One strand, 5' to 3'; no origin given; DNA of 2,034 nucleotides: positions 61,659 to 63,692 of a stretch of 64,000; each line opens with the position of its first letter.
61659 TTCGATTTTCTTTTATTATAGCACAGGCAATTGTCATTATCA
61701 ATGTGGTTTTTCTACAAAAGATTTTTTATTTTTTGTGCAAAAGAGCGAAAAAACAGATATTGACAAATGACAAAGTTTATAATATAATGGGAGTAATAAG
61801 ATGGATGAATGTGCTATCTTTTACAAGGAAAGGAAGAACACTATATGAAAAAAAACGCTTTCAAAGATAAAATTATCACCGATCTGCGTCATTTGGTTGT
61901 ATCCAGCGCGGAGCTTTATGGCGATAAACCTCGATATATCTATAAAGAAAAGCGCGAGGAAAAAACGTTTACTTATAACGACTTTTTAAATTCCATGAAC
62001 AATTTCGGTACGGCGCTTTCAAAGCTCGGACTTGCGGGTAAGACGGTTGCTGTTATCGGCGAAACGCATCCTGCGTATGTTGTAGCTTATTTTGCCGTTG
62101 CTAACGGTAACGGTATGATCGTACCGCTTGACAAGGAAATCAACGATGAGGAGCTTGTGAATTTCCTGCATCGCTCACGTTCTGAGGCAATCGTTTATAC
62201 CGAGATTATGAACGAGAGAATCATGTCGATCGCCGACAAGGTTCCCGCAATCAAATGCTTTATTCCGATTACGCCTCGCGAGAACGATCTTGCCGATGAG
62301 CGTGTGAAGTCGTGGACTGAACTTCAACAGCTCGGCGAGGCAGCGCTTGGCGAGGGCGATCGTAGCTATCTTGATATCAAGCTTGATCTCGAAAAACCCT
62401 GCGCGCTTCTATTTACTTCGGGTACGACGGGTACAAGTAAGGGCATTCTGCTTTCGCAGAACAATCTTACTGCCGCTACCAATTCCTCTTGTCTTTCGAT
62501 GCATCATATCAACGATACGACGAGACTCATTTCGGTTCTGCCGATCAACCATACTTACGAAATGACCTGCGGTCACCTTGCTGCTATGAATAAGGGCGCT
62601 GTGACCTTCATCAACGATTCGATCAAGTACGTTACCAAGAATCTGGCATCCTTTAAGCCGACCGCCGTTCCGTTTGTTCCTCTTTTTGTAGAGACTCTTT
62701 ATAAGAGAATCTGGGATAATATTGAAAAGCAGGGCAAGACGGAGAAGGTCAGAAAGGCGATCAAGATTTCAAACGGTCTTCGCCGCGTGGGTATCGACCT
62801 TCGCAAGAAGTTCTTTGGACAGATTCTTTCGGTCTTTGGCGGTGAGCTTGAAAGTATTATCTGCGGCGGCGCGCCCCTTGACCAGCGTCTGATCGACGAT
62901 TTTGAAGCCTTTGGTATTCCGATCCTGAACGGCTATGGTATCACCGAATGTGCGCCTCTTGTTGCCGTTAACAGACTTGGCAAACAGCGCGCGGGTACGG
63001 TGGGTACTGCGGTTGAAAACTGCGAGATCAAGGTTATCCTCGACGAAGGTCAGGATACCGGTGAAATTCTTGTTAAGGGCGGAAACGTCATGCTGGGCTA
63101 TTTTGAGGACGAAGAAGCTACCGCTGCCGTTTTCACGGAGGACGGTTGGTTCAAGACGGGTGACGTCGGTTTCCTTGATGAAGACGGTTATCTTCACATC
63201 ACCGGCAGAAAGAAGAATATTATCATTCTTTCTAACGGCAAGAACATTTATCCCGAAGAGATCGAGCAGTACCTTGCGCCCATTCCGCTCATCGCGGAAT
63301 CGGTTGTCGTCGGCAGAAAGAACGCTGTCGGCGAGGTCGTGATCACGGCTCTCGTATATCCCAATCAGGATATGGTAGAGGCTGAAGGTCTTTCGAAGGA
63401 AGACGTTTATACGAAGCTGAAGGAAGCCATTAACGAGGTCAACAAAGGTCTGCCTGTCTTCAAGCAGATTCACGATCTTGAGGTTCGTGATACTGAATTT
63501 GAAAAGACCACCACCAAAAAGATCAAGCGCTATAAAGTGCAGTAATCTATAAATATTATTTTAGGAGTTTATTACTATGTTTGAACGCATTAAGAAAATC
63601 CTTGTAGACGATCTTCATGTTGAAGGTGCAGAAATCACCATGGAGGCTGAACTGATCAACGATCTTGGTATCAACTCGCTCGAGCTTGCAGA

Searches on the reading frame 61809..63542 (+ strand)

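Call 79: search_protein_families(library=pfam, proteins=[window:61809-63542:+], max_evalue=0.000001)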
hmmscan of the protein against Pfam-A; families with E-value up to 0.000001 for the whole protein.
window:61809-63542:+ (578 aa): 2 families
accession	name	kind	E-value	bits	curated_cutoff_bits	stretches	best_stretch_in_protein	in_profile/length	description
PF00501.34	AMP-binding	-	1.3e-58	199.1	29.9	1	33-432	4-384/384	AMP-binding enzyme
PF23562.2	AMP-binding_C_3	-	9.7e-10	39.3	20.8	1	470-576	2-107/124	AMP-binding enzyme C-terminal domain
